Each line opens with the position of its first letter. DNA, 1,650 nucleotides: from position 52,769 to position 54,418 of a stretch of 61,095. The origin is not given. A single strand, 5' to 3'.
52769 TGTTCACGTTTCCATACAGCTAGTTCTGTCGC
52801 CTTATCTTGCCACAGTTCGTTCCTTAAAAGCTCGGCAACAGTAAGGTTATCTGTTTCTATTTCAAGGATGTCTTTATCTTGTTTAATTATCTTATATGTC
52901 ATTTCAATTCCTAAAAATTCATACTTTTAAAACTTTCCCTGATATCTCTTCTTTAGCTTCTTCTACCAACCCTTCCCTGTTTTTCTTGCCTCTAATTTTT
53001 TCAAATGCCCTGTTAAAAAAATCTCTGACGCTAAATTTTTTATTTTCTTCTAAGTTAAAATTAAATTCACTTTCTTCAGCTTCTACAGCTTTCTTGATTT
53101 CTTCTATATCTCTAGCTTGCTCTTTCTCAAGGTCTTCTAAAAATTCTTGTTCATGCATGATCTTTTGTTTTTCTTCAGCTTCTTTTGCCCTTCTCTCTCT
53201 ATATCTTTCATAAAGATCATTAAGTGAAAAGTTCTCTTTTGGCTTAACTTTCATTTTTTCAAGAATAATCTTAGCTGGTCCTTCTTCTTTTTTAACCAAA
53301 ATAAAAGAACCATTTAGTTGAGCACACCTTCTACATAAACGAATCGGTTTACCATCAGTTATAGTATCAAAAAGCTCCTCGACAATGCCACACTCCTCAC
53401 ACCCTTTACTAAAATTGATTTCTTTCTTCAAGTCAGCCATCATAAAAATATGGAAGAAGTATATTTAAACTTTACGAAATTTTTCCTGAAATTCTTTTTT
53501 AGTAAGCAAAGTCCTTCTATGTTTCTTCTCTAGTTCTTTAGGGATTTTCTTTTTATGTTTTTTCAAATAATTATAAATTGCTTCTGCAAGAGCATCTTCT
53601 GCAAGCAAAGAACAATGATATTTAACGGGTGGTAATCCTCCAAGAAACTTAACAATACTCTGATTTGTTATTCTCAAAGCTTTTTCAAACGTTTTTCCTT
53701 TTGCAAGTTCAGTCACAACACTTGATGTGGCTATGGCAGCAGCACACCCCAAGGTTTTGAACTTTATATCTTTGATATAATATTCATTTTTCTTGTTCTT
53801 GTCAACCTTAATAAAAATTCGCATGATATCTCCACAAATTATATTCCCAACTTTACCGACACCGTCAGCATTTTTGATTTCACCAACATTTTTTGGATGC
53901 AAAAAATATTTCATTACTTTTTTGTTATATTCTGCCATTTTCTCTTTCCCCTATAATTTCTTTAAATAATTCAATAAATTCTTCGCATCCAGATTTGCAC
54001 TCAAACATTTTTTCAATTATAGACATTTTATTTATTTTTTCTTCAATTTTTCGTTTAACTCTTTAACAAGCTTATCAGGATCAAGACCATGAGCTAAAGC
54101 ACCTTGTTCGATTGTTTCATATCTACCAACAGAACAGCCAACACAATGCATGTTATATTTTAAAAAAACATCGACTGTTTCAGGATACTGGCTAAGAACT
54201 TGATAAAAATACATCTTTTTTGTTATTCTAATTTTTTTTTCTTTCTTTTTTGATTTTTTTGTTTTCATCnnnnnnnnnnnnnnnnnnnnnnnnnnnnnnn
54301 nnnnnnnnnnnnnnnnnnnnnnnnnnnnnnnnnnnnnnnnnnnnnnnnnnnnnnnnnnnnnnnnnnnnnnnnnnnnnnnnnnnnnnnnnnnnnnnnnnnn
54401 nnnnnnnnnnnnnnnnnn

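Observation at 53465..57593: Radical SAM + unknown Rossmann-like enzyme embedded in the Fe-S operon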

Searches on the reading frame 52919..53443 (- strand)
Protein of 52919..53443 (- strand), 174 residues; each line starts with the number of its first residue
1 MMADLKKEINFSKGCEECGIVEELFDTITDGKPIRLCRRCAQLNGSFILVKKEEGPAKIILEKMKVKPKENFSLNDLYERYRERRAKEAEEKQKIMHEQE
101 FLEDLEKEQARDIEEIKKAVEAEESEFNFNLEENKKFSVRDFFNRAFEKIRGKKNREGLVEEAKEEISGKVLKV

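Call 3: search_protein_families(library=pfam, proteins=[window:52919-53443:-], max_evalue=0.1)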
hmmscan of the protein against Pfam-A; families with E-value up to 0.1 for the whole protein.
window:52919-53443:- (174 aa): 4 families
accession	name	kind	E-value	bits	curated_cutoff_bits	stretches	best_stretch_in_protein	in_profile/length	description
PF11976.14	Rad60-SLD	-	0.03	14.6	23.8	1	63-114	12-63/72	Ubiquitin-2 like Rad60 SUMO-like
PF07205.16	DUF1413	-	0.042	14.5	25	0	58-119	2-60/69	Domain of unknown function (DUF1413)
PF10412.15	TrwB_AAD_bind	-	0.089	12.1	20.5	0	57-146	113-201/387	Type IV secretion-system coupling protein DNA-binding domain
PF09723.15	Zn_ribbon_8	-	0.09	13.2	34.4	0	15-42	8-34/41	Zinc ribbon domain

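Call 4: search_protein_families(library=ncbifam, proteins=[window:52919-53443:-], max_evalue=0.1)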
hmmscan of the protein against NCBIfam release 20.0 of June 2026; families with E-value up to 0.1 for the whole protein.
window:52919-53443:- (174 aa): 1 family
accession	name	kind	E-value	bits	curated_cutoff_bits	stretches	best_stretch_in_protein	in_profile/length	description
TIGR03181.1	PDH_E1_alph_x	equivalog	0.024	13.5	411.35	1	75-151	254-331/341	pyruvate dehydrogenase (acetyl-transferring) E1 component subunit alpha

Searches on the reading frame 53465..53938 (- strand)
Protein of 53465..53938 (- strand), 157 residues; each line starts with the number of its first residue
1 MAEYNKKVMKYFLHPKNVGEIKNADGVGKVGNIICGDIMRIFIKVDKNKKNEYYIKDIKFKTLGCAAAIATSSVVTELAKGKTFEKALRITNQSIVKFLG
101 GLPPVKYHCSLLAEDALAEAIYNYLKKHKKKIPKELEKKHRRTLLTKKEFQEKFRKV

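Call 3: search_protein_families(library=pfam, proteins=[window:53465-53938:-], max_evalue=0.1)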
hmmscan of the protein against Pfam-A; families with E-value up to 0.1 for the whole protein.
window:53465-53938:- (157 aa): 1 family
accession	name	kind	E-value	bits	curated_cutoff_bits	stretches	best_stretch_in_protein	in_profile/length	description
PF01592.21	NifU_N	-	4.3e-44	150.2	22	1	3-130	1-126/127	NifU-like N terminal domain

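Call 4: search_protein_families(library=ncbifam, proteins=[window:53465-53938:-], max_evalue=0.1)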
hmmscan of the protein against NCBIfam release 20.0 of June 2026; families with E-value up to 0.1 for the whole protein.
window:53465-53938:- (157 aa): 5 families
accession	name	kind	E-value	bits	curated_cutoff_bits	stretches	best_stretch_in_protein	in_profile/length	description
TIGR03419.1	NifU_clost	equivalog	1.6e-50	170.5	187.9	1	4-128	1-120/121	Fe-S cluster assembly scaffold protein NifU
TIGR02000.1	NifU_proper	equivalog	6.7e-41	140.6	273.3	1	1-125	1-122/290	Fe-S cluster assembly protein NifU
TIGR01999.1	iscU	equivalog_domain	1.2e-37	128.7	192.4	1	4-128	1-123/124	Fe-S cluster assembly scaffold IscU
TIGR01994.1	SUF_scaf_2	equivalog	7.6e-16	58.4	92.5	1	4-93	5-89/137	Fe-S cluster assembly sulfur transfer protein SufU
TIGR04204.1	MAST_ArtA_sort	domain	0.0064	16.2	150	1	32-146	32-139/183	MAST domain-containing protein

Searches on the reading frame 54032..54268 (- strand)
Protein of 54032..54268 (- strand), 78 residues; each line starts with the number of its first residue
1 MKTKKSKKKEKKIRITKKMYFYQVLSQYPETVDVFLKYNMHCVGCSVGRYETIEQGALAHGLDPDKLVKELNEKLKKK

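Call 3: search_protein_families(library=pfam, proteins=[window:54032-54268:-], max_evalue=0.1)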
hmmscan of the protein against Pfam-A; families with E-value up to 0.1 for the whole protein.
window:54032-54268:- (78 aa): 2 families
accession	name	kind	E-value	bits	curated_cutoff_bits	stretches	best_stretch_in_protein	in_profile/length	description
PF08984.16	DUF1858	-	1e-20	74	32.2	1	15-68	1-59/59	Domain of unknown function (DUF1858)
PF04405.19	ScdA_N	-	0.022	14.9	32.5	1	26-73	10-54/56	Domain of Unknown function (DUF542)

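Call 4: search_protein_families(library=ncbifam, proteins=[window:54032-54268:-], max_evalue=0.1)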
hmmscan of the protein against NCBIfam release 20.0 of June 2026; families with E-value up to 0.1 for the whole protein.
window:54032-54268:- (78 aa): 3 families
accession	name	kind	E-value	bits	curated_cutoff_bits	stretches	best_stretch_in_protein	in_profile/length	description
TIGR03980.1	prismane_assoc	subfamily_domain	2.3e-25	88.4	44.95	1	15-72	1-58/58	hybrid cluster protein-associated redox disulfide domain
NF033452.1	BREX_1_MTaseX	exception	0.015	13.1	500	1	5-64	947-1004/1210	BREX-1 system adenine-specific DNA-methyltransferase PglX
TIGR03652.1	FeS_repair_RIC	equivalog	0.048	13.4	204.7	1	23-75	3-52/216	iron-sulfur cluster repair di-iron protein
